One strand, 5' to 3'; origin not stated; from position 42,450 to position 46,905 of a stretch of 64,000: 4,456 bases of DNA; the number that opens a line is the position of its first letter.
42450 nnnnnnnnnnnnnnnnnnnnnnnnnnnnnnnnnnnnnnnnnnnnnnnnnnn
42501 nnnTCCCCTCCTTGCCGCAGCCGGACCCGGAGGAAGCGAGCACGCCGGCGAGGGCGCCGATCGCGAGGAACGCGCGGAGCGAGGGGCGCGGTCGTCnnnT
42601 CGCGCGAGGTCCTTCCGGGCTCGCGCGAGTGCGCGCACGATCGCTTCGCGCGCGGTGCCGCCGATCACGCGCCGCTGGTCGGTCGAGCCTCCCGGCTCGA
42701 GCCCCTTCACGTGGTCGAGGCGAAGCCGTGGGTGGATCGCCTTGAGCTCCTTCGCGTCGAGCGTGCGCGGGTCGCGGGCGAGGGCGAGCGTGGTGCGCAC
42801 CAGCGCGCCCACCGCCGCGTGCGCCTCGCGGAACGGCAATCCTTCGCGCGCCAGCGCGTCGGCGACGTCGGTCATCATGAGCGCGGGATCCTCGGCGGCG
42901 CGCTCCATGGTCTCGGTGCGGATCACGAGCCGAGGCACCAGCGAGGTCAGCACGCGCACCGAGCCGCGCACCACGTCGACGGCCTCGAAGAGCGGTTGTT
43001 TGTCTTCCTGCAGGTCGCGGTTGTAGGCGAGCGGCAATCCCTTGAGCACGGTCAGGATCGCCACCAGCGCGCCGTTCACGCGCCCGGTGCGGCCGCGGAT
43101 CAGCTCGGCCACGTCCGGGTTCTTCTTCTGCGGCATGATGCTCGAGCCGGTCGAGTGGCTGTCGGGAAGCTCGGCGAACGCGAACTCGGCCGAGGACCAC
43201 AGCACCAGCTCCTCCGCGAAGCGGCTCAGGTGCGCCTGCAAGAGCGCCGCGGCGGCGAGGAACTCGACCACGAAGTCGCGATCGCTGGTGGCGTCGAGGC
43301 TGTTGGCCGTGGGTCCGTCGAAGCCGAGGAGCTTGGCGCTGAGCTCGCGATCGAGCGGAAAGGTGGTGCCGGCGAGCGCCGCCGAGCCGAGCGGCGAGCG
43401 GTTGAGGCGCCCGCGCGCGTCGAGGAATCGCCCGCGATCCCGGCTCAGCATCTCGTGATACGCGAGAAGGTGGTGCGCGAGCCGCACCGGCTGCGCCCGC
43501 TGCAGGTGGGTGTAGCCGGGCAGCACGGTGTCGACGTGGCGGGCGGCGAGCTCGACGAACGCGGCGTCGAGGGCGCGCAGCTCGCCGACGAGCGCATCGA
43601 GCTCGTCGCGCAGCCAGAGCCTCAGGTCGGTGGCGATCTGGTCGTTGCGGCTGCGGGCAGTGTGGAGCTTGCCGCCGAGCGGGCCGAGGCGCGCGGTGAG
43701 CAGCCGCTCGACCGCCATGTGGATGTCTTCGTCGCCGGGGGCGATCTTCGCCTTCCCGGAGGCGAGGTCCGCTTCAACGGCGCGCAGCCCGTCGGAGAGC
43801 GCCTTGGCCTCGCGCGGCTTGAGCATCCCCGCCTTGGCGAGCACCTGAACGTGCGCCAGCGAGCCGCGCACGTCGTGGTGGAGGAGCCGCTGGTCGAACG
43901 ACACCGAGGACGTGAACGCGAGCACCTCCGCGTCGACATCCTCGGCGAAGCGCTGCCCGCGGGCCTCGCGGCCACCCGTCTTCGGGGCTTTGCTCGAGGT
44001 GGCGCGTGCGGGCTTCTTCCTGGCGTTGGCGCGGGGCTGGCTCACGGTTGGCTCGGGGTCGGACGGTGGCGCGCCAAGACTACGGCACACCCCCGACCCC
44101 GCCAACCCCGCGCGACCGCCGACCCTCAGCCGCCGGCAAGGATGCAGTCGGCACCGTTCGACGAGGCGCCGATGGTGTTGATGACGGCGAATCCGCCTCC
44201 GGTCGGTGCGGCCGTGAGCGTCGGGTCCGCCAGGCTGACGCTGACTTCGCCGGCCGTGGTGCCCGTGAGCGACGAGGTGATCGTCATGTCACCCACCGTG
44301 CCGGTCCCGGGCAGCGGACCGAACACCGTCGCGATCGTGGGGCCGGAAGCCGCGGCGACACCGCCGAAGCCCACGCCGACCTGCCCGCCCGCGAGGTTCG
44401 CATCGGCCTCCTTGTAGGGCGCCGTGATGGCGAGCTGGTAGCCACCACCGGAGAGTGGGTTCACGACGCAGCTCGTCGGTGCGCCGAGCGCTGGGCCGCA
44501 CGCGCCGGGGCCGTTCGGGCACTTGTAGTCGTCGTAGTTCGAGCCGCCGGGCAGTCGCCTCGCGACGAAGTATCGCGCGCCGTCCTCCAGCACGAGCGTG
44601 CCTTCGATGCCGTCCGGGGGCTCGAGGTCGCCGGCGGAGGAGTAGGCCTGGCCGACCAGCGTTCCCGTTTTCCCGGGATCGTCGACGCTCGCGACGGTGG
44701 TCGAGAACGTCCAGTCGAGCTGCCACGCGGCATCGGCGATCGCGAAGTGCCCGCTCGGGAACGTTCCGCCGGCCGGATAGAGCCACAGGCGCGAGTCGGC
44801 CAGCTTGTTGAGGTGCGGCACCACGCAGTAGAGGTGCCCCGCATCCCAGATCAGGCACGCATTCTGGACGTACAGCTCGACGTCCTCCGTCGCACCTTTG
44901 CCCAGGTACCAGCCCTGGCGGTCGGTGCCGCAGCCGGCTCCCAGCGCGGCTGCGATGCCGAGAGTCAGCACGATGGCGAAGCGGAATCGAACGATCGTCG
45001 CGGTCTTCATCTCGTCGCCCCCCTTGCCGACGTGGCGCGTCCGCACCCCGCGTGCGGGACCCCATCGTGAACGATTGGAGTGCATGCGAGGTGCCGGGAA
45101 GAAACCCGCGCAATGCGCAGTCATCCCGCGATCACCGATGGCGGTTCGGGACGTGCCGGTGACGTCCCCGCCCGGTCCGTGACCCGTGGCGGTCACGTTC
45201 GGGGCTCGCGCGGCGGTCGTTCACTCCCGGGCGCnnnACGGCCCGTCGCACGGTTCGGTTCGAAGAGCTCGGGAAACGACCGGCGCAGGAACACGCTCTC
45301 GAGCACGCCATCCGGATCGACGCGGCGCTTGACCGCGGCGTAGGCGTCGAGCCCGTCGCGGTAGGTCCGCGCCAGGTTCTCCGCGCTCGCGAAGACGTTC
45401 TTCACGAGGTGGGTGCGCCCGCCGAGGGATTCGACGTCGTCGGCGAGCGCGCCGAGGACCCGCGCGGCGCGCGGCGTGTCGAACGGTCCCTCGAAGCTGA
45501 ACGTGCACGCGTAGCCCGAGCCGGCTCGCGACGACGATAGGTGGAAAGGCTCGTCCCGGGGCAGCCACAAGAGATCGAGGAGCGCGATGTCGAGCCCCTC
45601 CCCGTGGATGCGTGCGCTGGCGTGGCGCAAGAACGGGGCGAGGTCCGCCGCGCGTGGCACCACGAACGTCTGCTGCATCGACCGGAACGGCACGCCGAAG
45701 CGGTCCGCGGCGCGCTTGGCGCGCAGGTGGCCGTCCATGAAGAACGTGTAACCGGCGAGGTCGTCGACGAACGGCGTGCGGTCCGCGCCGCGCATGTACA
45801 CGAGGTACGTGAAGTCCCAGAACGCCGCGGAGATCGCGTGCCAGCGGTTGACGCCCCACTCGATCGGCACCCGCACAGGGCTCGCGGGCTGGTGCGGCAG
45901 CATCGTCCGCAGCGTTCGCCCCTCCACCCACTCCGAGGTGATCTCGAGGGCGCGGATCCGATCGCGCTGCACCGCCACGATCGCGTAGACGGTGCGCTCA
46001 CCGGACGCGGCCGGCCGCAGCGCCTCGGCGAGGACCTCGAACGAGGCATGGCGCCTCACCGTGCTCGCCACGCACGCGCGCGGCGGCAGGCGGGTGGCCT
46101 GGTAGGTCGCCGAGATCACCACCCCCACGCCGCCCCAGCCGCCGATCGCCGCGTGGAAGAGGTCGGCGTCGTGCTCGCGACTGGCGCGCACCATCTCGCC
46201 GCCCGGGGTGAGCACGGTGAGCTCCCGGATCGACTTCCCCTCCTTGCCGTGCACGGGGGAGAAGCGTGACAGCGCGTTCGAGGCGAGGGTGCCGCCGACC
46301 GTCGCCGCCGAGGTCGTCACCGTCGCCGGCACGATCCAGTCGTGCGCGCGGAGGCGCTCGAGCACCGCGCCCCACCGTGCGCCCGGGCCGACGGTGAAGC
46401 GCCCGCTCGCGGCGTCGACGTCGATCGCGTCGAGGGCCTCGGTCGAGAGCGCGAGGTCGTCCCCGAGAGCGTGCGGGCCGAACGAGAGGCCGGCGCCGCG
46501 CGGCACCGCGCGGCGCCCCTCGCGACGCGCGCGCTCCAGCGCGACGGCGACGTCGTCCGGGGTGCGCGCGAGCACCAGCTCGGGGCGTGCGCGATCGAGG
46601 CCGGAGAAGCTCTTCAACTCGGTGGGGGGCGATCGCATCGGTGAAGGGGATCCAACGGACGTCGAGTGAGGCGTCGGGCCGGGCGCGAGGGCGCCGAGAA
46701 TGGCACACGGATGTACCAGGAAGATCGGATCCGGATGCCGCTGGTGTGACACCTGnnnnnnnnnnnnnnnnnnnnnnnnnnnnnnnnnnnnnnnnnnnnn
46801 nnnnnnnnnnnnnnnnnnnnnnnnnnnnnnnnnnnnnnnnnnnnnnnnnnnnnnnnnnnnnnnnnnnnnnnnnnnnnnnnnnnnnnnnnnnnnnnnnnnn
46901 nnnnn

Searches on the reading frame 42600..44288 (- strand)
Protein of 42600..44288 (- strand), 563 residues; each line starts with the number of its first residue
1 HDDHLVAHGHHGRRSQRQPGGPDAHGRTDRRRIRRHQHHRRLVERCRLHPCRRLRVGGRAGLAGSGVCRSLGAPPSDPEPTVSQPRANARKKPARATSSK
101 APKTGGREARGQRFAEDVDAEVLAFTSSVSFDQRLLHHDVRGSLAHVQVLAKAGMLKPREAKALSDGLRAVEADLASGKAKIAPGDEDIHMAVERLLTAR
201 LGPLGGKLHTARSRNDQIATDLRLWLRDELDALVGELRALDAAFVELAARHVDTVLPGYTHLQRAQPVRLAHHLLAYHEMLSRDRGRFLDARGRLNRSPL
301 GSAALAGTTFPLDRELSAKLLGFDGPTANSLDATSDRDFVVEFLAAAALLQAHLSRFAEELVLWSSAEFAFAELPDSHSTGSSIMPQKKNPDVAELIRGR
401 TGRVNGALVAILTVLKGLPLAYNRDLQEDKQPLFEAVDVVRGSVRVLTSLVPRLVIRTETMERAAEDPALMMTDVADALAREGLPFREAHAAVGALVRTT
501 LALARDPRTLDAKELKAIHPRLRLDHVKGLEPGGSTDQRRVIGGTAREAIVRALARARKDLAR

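Call 84: search_protein_families(library=pfam, proteins=[window:42600-44288:-], max_evalue=0.0001)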
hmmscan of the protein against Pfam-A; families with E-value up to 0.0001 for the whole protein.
window:42600-44288:- (563 aa): 2 families
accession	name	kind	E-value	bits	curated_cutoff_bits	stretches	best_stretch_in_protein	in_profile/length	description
PF00206.25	Lyase_1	-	6.1e-78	262.8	27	1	113-406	2-312/312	Lyase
PF14698.11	ASL_C2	-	1.4e-14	54.7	27.3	1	472-528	4-60/69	Argininosuccinate lyase C-terminal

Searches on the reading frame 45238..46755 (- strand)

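Call 84: search_protein_families(library=pfam, proteins=[window:45238-46755:-], max_evalue=0.0001)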
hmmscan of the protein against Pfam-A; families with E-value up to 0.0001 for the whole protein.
window:45238-46755:- (506 aa): 2 families
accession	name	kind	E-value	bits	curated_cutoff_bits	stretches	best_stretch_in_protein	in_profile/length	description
PF01565.28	FAD_binding_4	-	8.8e-23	81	26.4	1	60-192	4-139/139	FAD binding domain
PF04030.19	ALO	-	4.3e-06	27.1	23.1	1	441-492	207-257/258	D-arabinono-1,4-lactone oxidase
